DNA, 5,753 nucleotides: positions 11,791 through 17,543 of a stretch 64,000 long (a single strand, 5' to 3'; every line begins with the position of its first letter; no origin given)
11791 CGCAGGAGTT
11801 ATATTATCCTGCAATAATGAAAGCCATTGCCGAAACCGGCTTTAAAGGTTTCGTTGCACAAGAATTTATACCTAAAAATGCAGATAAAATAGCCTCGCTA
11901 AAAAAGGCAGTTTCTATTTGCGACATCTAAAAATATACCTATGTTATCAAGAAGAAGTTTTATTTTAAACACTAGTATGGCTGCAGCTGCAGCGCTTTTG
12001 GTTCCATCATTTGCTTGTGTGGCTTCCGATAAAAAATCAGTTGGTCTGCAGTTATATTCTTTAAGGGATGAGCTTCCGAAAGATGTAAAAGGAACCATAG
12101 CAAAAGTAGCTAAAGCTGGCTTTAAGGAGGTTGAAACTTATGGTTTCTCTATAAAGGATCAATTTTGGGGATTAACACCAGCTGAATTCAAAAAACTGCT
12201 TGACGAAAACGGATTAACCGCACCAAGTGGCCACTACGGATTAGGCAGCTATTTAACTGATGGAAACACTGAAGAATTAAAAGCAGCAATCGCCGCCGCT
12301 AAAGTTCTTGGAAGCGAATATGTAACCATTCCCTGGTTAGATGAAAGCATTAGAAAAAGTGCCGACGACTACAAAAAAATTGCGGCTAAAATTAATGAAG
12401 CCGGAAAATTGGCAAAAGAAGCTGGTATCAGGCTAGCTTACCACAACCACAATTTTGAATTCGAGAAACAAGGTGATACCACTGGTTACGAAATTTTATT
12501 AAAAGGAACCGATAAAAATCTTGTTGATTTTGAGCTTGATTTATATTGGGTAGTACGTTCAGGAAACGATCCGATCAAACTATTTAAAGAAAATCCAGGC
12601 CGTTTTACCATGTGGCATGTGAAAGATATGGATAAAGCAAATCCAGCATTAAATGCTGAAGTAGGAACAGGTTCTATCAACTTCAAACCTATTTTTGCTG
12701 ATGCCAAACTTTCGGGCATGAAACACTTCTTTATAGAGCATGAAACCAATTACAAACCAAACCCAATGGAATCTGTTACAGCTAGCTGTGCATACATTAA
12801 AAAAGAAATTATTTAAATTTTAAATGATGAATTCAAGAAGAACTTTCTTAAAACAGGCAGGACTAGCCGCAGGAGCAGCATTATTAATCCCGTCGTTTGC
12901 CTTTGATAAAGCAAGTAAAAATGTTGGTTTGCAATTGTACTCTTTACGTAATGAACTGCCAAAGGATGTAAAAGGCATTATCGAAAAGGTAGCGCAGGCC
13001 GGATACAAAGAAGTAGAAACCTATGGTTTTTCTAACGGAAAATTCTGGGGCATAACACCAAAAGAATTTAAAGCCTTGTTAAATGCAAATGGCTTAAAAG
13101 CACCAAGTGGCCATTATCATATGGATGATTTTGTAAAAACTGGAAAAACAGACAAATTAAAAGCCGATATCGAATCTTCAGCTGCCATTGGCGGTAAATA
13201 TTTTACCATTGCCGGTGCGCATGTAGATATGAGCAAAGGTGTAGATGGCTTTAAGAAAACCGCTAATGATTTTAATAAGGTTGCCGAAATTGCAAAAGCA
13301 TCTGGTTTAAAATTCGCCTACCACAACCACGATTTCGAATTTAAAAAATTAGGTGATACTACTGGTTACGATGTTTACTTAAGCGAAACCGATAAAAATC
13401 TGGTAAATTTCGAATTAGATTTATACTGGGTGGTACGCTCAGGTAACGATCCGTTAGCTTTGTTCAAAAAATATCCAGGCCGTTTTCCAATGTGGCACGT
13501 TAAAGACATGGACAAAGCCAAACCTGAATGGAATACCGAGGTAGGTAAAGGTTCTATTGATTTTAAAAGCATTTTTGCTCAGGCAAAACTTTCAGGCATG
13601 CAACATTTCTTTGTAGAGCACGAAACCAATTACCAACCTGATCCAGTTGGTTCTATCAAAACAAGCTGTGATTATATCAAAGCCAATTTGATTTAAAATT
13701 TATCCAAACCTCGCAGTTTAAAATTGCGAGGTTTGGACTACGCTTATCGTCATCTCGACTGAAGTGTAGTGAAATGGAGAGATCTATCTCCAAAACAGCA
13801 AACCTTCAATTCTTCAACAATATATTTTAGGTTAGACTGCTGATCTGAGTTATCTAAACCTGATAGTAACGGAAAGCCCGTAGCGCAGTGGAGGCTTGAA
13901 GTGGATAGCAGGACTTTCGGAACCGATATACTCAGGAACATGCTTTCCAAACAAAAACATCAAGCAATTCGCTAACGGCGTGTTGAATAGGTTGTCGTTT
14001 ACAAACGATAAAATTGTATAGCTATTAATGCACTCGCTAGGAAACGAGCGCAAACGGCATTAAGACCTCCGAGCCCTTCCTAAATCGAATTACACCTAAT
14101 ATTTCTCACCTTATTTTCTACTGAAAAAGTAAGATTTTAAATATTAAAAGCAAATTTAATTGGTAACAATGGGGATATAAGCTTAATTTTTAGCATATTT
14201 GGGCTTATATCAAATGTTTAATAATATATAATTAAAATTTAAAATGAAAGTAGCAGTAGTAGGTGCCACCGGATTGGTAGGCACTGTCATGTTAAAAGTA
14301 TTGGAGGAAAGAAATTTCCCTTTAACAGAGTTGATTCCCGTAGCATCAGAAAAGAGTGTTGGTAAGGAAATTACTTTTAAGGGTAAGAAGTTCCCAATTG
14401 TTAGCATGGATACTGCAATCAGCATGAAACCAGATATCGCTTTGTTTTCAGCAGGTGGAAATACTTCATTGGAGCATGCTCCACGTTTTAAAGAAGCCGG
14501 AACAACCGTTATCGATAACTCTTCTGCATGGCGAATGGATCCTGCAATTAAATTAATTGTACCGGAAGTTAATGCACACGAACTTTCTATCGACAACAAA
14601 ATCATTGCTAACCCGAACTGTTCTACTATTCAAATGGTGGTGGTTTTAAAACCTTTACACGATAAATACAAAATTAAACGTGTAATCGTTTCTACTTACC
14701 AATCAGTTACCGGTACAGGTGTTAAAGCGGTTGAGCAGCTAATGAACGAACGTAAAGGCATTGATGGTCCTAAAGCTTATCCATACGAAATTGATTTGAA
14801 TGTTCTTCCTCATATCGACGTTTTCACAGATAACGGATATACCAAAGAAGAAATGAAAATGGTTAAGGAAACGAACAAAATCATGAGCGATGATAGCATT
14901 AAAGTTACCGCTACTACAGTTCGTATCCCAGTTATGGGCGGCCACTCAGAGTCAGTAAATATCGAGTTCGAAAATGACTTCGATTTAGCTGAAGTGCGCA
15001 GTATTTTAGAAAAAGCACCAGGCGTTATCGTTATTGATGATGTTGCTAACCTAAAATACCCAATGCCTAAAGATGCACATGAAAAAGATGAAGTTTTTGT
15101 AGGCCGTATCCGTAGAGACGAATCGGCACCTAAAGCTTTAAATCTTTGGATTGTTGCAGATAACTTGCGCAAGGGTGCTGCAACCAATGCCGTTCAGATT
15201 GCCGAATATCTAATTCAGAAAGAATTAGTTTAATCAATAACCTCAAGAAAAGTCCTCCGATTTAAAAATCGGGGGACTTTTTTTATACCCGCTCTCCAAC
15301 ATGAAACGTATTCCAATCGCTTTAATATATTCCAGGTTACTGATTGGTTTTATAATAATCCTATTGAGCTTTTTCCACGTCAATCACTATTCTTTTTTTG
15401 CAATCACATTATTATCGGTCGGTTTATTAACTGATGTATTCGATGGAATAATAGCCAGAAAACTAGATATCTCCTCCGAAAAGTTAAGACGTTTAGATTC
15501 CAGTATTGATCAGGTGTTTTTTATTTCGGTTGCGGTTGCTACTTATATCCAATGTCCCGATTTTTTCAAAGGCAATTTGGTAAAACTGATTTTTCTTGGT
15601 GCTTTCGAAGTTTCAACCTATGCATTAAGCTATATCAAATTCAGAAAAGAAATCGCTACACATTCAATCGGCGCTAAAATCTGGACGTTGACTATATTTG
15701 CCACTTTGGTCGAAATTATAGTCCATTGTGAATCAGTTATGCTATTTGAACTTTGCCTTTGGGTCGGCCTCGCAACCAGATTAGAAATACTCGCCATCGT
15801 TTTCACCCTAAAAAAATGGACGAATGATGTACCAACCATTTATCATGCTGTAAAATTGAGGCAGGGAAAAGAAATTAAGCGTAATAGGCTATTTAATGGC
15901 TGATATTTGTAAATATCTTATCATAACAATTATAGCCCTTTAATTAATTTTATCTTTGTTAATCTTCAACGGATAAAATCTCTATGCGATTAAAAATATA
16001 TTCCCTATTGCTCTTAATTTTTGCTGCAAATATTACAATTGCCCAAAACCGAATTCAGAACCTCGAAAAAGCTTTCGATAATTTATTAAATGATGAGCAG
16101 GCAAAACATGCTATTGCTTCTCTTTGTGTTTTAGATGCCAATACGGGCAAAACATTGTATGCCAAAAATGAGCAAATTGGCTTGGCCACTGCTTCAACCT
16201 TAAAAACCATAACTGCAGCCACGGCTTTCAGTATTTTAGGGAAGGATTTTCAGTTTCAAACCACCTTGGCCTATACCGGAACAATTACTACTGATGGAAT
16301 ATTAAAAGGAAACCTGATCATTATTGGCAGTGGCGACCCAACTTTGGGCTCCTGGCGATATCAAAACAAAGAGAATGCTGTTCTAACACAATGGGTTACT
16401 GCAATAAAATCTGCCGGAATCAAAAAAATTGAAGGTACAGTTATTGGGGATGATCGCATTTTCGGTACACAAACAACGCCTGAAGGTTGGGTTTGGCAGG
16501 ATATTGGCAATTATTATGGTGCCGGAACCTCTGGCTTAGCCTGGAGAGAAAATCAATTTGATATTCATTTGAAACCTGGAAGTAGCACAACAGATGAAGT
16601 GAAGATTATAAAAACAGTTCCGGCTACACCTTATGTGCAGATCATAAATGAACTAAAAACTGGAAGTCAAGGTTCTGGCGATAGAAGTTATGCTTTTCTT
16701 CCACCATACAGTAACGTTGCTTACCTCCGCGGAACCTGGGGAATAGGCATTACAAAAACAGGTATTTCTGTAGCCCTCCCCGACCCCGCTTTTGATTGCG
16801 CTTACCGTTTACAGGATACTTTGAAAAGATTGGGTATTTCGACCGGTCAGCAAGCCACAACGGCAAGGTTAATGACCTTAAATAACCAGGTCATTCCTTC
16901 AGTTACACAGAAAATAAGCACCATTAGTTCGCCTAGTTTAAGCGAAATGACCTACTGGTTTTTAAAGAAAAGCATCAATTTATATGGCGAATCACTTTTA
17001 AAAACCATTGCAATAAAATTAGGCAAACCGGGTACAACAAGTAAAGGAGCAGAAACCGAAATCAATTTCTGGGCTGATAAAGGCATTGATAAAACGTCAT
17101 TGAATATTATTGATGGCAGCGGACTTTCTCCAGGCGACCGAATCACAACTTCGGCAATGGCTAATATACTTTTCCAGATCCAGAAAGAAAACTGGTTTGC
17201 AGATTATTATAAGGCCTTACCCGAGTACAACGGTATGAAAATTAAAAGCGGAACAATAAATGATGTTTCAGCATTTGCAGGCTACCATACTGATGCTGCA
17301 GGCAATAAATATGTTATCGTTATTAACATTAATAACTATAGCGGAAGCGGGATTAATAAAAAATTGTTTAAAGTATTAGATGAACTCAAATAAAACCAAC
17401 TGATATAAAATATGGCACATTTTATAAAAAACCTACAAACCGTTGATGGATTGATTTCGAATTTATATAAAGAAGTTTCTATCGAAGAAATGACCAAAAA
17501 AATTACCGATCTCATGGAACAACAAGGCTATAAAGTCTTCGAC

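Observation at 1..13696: Expanded, co-directional oxidative glycoside/C-glycoside catabolic locus downstream of a TonB-dependent receptor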

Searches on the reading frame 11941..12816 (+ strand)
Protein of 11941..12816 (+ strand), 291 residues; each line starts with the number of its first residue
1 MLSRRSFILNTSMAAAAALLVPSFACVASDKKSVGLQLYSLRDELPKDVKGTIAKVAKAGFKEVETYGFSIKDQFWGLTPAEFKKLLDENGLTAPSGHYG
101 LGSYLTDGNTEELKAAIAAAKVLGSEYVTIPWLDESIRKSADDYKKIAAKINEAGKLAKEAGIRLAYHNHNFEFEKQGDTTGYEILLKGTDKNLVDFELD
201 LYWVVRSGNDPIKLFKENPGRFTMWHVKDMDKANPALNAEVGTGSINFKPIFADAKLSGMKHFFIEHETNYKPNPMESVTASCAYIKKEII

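Call 6: search_protein_families(library=pfam, proteins=[window:11941-12816:+], max_evalue=0.01)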
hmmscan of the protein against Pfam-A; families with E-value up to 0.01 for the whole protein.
window:11941-12816:+ (291 aa): 1 family
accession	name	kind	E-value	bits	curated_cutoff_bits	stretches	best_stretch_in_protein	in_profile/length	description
PF01261.30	AP_endonuc_2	-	2e-21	77.2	31.1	1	53-288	1-248/249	Xylose isomerase-like TIM barrel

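Call 13: search_solved_structures(query=window:11941-12816:+, max_evalue=0.00001)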
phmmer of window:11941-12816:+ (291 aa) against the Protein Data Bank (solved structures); distinct sequences matched with E-value up to 0.00001: 6.
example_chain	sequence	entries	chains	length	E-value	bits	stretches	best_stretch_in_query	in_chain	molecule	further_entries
8tct_A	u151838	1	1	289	2e-36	129.2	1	28-286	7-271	Sugar phosphate isomerase/epimerase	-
8tcd_B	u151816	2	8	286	3.9e-32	115.1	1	30-286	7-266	Sugar phosphate isomerase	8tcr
8tcs_D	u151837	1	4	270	9.1e-32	113.9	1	31-286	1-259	Xylose isomerase-like TIM barrel domain-containing protein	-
3obe_A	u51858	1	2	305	1.4e-25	93.5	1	28-287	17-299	Sugar phosphate isomerase/epimerase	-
3l23_A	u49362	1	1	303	1e-24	90.7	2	173-269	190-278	Sugar phosphate isomerase/epimerase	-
8bvk_A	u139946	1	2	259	1.5e-22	83.6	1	34-270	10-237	Xylose isomerase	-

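Call 50: search_solved_structures(query=window:11941-12816:+, max_evalue=1e-20, show_alignments=3)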
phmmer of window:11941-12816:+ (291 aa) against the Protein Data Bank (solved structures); distinct sequences matched with E-value up to 1e-20: 6.
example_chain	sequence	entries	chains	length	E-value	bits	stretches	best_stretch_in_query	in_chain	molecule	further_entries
8tct_A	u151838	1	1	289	2e-36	129.2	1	28-286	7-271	Sugar phosphate isomerase/epimerase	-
8tcd_B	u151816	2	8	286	3.9e-32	115.1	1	30-286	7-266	Sugar phosphate isomerase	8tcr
8tcs_D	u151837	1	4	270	9.1e-32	113.9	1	31-286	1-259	Xylose isomerase-like TIM barrel domain-containing protein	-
3obe_A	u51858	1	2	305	1.4e-25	93.5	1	28-287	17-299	Sugar phosphate isomerase/epimerase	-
3l23_A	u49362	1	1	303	1e-24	90.7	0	173-269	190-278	Sugar phosphate isomerase/epimerase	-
8bvk_A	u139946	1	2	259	1.5e-22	83.6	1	34-270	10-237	Xylose isomerase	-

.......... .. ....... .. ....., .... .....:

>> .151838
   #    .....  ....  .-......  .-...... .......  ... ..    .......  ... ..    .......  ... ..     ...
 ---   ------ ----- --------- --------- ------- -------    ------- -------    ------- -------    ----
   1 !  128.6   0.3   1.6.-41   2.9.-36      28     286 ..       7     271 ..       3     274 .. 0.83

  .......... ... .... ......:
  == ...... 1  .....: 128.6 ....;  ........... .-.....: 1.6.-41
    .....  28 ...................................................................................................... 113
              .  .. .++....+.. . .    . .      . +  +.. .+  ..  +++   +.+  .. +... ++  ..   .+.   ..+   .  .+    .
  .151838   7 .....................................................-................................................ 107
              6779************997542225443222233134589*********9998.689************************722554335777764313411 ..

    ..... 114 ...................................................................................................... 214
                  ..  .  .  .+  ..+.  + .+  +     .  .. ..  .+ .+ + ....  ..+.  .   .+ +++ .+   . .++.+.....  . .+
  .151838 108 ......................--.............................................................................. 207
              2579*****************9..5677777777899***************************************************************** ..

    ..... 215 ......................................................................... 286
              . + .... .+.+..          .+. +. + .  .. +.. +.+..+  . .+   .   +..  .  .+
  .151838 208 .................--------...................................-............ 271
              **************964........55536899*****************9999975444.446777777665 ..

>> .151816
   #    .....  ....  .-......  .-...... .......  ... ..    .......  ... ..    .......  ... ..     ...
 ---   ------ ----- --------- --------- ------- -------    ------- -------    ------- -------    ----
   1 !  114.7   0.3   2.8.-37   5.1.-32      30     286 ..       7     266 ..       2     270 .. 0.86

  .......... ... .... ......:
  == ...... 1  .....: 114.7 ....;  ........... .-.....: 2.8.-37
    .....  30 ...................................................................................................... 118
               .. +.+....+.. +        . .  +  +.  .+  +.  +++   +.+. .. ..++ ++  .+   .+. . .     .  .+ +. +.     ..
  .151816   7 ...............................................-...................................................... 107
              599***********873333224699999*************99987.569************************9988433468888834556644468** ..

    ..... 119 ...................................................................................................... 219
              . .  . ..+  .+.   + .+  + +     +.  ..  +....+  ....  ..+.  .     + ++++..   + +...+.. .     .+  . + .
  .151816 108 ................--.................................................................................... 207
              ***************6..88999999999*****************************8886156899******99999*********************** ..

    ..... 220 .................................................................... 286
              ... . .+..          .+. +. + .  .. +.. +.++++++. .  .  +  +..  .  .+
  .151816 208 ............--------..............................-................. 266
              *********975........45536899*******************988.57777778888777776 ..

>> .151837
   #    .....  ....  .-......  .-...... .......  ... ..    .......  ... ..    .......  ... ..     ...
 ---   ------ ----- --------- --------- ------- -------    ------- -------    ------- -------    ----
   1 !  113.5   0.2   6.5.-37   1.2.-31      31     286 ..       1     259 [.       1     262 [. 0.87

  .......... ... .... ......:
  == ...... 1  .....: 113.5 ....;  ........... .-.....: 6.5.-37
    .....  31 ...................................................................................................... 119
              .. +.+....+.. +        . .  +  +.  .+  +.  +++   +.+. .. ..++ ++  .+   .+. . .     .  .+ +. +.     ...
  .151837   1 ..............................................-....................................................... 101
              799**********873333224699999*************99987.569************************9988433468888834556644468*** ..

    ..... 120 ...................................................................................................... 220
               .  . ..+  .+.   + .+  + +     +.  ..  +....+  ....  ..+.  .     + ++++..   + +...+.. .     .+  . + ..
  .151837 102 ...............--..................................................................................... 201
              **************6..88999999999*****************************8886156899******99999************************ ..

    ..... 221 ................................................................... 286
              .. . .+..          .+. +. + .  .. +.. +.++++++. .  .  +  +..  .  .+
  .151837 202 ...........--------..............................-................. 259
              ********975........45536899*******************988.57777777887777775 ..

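Call 60: search_protein_families(library=ncbifam, proteins=[window:11941-12816:+], max_evalue=0.001)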
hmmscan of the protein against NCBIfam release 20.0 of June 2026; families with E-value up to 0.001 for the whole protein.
window:11941-12816:+ (291 aa): 2 families
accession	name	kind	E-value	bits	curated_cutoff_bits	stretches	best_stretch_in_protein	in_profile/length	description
TIGR04379.1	myo_inos_iolE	equivalog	3.8e-13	49.6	290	1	54-232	30-214/290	myo-inosose-2 dehydratase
TIGR03234.1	OH-pyruv-isom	equivalog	0.00078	18.8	353.45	0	54-274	21-243/254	hydroxypyruvate isomerase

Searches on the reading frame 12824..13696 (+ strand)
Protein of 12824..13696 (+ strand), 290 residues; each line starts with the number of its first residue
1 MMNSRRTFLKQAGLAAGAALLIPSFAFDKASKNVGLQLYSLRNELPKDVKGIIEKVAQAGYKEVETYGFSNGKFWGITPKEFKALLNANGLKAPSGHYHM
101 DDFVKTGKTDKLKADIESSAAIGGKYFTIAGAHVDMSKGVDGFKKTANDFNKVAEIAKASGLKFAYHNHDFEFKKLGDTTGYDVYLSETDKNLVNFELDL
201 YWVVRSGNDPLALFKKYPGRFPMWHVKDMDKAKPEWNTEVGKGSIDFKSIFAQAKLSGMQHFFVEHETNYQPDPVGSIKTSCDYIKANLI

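Call 6: search_protein_families(library=pfam, proteins=[window:12824-13696:+], max_evalue=0.01)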
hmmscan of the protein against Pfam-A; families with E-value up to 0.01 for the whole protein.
window:12824-13696:+ (290 aa): 2 families
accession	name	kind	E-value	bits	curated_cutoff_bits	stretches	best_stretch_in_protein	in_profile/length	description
PF01261.30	AP_endonuc_2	-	2.8e-20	73.5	31.1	1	53-286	1-247/249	Xylose isomerase-like TIM barrel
PF10518.14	TAT_signal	-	0.0073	16.7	22.7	0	3-21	2-20/21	TAT (twin-arginine translocation) pathway signal sequence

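Call 60: search_protein_families(library=ncbifam, proteins=[window:12824-13696:+], max_evalue=0.001)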
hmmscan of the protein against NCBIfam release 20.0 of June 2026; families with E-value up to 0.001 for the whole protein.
window:12824-13696:+ (290 aa): 3 families
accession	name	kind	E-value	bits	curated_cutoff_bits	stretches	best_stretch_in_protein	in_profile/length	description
TIGR04379.1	myo_inos_iolE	equivalog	4e-13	49.6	290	1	52-231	28-214/290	myo-inosose-2 dehydratase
TIGR01409.1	TAT_signal_seq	domain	0.00032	20.9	16.7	1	4-23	2-26/29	twin-arginine translocation signal domain-containing protein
TIGR02216.1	phage_TIGR02216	hypoth_equivalog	0.00075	19.7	56.1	0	70-104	18-52/58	rcc01693 family protein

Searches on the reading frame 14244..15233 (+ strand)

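Call 6: search_protein_families(library=pfam, proteins=[window:14244-15233:+], max_evalue=0.01)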
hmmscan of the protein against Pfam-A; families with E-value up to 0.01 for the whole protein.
window:14244-15233:+ (329 aa): 3 families
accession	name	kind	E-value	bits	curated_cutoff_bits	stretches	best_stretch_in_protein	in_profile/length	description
PF02774.23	Semialdhyde_dhC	-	4.5e-52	177.3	26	1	135-310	1-184/184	Semialdehyde dehydrogenase, dimerisation domain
PF01118.30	Semialdhyde_dh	-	3.9e-31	108.4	26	1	2-114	1-118/121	Semialdehyde dehydrogenase, NAD binding domain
PF02800.25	Gp_dh_C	-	0.00041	20.4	24.4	0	208-259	59-110/158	Glyceraldehyde 3-phosphate dehydrogenase, C-terminal domain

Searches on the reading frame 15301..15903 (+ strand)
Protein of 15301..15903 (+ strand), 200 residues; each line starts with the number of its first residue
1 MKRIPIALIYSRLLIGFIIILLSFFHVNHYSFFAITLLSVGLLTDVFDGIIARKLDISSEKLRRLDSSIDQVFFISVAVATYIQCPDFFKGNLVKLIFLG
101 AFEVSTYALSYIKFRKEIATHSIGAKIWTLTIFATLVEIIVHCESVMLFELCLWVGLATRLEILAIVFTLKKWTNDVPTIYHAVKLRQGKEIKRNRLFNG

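Call 6: search_protein_families(library=pfam, proteins=[window:15301-15903:+], max_evalue=0.01)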
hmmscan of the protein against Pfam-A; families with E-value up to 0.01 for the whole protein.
window:15301-15903:+ (200 aa): 1 family
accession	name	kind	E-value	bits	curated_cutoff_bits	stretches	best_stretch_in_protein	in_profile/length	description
PF01066.26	CDP-OH_P_transf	-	8.9e-14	52.6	22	1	4-158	3-148/152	CDP-alcohol phosphatidyltransferase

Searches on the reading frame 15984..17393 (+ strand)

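Call 6: search_protein_families(library=pfam, proteins=[window:15984-17393:+], max_evalue=0.01)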
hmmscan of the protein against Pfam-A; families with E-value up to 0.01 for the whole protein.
window:15984-17393:+ (469 aa): 3 families
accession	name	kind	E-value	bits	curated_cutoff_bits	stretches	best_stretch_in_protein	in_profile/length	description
PF02113.21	Peptidase_S13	-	4.5e-67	227.2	22.8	1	28-413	2-368/444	D-Ala-D-Ala carboxypeptidase 3 (S13) family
PF00768.25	Peptidase_S11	-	6.4e-05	23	27.6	1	39-80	7-48/239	D-alanyl-D-alanine carboxypeptidase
PF24506.1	KNTC1_N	-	0.0013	18.5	27.1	1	27-149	115-242/376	KNTC1, N-terminal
